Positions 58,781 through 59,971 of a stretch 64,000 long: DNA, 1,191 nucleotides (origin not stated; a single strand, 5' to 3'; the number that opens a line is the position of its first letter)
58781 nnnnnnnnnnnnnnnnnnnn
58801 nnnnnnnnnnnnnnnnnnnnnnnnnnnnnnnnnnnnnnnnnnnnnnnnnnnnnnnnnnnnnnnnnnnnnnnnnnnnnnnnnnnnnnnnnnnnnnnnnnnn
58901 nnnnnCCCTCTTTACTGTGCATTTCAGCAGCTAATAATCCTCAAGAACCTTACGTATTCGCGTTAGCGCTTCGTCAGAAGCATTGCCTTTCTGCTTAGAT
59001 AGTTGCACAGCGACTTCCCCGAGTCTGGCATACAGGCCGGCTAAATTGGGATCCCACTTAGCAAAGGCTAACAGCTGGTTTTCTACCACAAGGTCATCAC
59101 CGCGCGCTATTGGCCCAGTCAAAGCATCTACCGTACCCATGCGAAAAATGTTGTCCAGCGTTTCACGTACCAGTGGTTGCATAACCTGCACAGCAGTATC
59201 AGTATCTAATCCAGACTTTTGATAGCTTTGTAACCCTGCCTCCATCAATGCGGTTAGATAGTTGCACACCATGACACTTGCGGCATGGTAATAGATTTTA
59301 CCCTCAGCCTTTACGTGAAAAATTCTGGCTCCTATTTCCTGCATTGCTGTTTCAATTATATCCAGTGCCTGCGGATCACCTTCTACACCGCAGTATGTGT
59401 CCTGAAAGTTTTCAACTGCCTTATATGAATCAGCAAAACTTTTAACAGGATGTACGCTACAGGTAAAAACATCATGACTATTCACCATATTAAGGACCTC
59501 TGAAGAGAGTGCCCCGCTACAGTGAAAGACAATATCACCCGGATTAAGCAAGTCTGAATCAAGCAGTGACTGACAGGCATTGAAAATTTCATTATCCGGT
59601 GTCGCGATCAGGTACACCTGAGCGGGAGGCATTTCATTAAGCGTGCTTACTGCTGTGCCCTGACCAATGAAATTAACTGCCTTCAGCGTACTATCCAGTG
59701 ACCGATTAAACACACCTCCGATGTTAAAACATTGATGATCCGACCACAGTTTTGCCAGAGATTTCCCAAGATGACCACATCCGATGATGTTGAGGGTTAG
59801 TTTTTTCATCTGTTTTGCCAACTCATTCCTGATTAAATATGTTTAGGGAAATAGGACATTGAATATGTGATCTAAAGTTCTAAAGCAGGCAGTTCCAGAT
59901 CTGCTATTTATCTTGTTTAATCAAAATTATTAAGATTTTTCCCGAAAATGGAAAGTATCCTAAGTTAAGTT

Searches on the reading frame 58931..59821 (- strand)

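Call 59: search_protein_families(library=pfam, proteins=[window:58931-59821:-])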
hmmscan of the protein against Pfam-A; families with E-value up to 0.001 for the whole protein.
window:58931-59821:- (296 aa): 2 families
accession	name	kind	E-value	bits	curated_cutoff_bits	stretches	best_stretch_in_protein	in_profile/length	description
PF10728.14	DUF2520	-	2.2e-34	118.4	25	1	143-269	2-123/125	Domain of unknown function (DUF2520)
PF10727.15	Rossmann-like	-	2e-08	34.5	23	1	5-125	12-131/131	Rossmann-like domain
